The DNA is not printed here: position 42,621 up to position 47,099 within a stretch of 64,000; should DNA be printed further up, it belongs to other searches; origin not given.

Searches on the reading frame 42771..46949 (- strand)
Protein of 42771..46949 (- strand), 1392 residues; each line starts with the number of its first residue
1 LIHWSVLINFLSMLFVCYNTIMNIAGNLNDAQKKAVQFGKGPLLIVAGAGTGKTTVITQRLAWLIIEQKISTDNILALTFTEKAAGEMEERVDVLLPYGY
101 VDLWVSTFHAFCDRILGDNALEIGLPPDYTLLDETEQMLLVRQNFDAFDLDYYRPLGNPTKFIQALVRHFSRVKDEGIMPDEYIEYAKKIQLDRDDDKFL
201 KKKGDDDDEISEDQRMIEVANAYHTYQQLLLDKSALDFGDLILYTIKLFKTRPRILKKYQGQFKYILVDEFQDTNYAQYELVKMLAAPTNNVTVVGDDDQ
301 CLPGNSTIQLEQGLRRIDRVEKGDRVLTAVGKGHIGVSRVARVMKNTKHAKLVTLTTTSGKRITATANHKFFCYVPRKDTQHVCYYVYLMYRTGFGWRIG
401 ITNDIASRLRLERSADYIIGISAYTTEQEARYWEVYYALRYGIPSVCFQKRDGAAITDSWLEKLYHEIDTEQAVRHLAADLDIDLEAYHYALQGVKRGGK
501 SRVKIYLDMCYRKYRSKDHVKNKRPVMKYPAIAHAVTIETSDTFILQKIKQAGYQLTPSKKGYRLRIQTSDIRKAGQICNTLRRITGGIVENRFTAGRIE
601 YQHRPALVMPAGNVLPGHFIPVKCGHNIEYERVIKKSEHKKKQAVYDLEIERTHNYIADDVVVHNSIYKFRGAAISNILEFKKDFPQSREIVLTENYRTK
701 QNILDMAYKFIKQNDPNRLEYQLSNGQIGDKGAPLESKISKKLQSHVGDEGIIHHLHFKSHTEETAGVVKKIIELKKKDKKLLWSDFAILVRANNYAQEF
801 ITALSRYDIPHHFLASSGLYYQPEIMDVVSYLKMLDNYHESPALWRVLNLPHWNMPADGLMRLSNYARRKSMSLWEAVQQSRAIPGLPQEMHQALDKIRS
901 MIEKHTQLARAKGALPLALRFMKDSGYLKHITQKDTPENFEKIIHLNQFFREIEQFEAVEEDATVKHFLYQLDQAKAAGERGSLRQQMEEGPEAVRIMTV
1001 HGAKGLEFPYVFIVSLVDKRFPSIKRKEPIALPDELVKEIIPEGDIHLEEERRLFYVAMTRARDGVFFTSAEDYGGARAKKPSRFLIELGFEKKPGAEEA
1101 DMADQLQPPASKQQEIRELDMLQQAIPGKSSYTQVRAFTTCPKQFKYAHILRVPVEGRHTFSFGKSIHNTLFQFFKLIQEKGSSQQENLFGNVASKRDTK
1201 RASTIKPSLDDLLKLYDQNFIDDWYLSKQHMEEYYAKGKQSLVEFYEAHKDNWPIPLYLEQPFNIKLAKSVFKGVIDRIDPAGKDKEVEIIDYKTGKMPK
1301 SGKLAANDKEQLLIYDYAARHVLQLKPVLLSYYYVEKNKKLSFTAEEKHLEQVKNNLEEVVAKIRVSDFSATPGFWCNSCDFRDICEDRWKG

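Call 75: search_protein_families(library=pfam, max_evalue=0.00001, proteins=[window:42771-46949:-])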
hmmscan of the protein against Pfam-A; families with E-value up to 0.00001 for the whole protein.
window:42771-46949:- (1392 aa): 8 families
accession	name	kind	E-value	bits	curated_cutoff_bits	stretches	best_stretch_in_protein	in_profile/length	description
PF00580.27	UvrD-helicase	-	4.5e-75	253.2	23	1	28-301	1-251/271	UvrD/REP helicase N-terminal domain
PF13361.12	UvrD_C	-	9.9e-54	183.5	25.6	1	691-1071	1-348/350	UvrD-like helicase C-terminal domain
PF12705.13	PDDEXK_1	-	5.9e-32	112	22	1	1131-1387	3-247/247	PD-(D/E)XK nuclease superfamily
PF13245.12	AAA_19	-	7.7e-23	81.6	25.1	1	32-303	1-131/134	AAA domain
PF14890.11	Intein_splicing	-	6.9e-17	62.1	35.8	1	327-665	24-155/155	Intein splicing domain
PF13538.12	UvrD_C_2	-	1e-10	41.8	27.4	0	995-1015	2-22/52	UvrD-like helicase C-terminal domain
PF01079.26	Hint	-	1e-07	32.3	29.7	1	298-380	10-95/213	Hint module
PF13604.12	AAA_30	-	3.1e-06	27.5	27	0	28-93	2-67/191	AAA domain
